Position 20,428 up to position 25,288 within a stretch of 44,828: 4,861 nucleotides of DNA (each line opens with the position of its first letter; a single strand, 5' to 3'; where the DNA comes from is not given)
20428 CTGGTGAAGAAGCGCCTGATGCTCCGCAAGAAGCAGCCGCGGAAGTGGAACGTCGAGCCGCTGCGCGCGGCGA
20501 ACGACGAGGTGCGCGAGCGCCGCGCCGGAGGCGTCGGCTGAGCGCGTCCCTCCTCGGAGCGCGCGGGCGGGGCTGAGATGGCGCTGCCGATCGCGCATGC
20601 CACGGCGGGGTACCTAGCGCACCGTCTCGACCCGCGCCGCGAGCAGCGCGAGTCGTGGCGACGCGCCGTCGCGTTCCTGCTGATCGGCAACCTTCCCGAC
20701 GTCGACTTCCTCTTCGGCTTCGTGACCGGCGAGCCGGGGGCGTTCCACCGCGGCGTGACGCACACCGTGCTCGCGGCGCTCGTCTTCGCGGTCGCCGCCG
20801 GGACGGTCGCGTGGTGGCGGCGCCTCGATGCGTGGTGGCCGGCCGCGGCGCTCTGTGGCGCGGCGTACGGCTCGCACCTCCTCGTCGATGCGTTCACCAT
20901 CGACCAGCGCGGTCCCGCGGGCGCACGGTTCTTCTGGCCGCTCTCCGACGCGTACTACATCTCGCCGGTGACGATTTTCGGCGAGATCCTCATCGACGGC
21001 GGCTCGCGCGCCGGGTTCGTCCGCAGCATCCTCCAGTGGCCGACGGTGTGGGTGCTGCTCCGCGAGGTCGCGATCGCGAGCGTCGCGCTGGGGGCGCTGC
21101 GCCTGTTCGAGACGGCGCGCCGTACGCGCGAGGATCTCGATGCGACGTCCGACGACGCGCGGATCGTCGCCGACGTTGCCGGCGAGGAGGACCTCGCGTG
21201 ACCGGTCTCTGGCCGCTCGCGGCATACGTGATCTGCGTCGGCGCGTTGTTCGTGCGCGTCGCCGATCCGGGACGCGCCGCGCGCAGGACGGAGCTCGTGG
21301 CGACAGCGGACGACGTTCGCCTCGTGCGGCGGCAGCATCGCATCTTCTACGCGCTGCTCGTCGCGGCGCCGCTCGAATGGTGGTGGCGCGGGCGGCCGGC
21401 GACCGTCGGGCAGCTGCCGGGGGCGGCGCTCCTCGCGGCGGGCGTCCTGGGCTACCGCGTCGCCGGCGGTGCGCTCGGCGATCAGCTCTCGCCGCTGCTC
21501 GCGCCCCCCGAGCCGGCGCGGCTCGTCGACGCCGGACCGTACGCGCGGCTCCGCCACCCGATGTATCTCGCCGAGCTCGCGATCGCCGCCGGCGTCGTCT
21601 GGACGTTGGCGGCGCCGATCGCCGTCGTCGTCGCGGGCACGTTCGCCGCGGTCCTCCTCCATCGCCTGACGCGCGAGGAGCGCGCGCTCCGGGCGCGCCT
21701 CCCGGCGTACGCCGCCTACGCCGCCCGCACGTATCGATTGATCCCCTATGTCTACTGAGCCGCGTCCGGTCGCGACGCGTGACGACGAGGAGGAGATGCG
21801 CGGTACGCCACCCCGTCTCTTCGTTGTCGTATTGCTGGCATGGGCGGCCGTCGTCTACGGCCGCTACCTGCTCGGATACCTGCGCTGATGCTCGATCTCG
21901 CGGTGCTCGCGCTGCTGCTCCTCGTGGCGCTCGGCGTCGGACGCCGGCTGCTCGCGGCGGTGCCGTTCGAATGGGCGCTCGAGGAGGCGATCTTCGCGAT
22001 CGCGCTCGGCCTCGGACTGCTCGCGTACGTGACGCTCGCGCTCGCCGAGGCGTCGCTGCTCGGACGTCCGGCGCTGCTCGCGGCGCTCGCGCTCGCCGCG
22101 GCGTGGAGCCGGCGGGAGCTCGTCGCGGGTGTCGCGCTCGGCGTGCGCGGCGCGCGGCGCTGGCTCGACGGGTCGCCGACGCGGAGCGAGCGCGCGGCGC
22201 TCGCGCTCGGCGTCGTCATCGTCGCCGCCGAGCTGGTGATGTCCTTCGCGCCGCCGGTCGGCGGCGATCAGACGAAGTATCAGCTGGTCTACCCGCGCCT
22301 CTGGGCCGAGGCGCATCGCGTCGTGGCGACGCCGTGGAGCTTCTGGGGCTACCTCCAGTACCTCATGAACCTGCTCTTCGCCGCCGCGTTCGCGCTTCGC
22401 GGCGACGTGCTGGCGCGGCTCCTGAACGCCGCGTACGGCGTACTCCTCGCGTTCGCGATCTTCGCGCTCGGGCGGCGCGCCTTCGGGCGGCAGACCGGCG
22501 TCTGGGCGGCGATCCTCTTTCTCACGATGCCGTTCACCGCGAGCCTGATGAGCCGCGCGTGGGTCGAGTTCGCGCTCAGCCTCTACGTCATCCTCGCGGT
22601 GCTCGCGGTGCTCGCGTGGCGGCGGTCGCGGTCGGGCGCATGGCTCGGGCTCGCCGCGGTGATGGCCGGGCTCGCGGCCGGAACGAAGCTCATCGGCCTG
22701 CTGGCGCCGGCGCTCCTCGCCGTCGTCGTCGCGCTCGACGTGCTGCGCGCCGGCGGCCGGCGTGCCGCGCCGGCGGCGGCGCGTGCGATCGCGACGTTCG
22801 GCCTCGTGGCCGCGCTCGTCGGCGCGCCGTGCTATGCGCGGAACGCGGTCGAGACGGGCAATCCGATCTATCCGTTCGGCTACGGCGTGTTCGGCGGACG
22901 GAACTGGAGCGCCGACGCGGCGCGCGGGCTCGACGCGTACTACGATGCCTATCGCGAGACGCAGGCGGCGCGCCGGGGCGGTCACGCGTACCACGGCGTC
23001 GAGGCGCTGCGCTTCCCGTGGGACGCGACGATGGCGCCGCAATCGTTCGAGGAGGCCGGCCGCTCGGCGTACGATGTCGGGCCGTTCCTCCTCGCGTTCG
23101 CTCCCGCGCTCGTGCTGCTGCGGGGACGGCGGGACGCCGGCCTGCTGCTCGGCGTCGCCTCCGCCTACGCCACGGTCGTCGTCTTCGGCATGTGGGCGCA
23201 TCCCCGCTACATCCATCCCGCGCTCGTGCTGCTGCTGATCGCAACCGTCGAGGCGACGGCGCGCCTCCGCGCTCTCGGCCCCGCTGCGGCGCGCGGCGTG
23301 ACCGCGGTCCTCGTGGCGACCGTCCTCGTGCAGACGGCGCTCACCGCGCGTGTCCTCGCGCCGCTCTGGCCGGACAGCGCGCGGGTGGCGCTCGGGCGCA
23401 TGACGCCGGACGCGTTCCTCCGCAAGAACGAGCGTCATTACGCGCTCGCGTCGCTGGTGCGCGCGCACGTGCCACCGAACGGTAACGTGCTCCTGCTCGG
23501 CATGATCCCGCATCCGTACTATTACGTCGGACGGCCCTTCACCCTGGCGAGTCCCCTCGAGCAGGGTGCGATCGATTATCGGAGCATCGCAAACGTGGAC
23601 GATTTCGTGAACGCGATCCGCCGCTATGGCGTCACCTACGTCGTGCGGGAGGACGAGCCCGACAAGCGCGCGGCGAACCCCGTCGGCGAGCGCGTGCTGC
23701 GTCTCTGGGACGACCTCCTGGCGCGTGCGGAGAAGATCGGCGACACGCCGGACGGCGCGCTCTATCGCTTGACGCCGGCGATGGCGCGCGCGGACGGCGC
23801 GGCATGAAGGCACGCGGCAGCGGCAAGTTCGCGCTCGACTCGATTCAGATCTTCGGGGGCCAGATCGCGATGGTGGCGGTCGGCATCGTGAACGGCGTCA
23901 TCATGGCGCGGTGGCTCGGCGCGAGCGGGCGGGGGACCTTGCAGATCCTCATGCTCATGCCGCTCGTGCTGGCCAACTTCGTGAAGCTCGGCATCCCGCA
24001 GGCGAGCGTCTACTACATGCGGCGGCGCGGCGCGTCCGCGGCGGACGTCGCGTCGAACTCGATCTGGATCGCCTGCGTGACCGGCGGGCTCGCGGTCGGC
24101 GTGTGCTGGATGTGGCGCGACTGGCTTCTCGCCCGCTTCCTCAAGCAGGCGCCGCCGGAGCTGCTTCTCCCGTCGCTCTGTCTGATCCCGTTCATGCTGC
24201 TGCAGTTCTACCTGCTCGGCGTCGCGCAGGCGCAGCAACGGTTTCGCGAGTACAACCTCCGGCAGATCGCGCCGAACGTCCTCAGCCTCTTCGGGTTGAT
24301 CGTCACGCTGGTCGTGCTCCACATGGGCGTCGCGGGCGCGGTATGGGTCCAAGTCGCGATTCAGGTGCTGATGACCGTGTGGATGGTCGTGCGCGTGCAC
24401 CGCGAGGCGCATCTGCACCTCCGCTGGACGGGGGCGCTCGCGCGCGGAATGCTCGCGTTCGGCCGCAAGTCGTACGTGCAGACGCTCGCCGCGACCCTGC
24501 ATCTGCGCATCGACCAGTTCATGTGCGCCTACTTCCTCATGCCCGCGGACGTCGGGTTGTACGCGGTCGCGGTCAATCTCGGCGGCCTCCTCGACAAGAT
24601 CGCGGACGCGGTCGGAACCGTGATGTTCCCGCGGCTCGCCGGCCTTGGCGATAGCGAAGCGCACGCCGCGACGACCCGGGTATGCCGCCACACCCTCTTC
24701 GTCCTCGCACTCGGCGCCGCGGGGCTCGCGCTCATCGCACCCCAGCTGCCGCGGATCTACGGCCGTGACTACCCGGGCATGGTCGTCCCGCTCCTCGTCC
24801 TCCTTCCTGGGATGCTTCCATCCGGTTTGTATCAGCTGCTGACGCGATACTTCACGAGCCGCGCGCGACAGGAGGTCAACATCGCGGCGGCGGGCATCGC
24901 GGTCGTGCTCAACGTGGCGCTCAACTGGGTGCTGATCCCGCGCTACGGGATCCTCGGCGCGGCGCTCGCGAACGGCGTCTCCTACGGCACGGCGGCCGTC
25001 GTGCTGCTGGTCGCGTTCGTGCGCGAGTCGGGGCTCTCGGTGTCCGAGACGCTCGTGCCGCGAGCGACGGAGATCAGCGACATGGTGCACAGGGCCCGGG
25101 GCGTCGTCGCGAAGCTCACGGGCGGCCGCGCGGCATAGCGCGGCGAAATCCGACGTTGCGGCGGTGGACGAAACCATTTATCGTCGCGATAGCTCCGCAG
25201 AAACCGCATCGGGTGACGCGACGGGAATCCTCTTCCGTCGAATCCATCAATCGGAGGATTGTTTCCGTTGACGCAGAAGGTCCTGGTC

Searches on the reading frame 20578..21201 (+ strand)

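Call 38: search_protein_families(library=pfam, proteins=[window:20578-21201:+], max_evalue=0.001)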
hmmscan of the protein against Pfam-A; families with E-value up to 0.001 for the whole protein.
window:20578-21201:+ (207 aa): 1 family
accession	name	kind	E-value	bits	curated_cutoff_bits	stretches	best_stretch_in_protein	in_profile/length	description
PF04307.19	YdjM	-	3.4e-19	69.4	29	1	5-137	4-135/176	YdjM inner membrane protein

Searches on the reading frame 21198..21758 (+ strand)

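Call 38: search_protein_families(library=pfam, proteins=[window:21198-21758:+], max_evalue=0.001)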
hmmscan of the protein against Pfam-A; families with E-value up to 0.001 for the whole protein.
window:21198-21758:+ (186 aa): 2 families
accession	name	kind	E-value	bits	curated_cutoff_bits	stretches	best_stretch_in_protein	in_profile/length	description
PF04140.19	ICMT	-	2.5e-08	34.7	24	1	105-165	31-94/95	Isoprenylcysteine carboxyl methyltransferase (ICMT) family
PF04191.18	PEMT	-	2.1e-06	28.5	25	1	105-164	38-98/105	Phospholipid methyltransferase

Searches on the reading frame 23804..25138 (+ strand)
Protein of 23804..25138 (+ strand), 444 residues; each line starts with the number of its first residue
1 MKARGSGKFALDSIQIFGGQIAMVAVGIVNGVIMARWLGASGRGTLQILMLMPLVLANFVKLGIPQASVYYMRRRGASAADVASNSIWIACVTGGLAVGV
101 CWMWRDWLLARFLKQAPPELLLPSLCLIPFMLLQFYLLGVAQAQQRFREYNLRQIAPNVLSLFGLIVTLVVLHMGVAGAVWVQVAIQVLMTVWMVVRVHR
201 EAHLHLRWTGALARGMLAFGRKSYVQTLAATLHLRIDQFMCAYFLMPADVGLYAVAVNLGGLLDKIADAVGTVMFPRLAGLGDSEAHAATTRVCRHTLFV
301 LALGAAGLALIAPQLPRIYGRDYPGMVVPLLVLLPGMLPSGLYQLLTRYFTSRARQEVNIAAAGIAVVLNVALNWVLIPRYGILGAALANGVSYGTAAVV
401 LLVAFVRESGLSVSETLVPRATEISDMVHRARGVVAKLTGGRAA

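Call 6: search_protein_families(library=pfam, proteins=[window:23804-25138:+], max_evalue=0.01)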
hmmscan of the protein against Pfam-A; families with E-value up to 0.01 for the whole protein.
window:23804-25138:+ (444 aa): 3 families
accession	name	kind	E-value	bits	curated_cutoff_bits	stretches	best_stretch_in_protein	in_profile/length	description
PF13440.11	Polysacc_synt_3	-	6.4e-17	62.2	23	1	33-323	1-288/293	Polysaccharide biosynthesis protein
PF03023.19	MurJ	-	3.3e-13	49.5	27.4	1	127-408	107-402/451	Lipid II flippase MurJ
PF01943.22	Polysacc_synt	-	3.8e-13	49.9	28.2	1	16-279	8-271/274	Polysaccharide biosynthesis protein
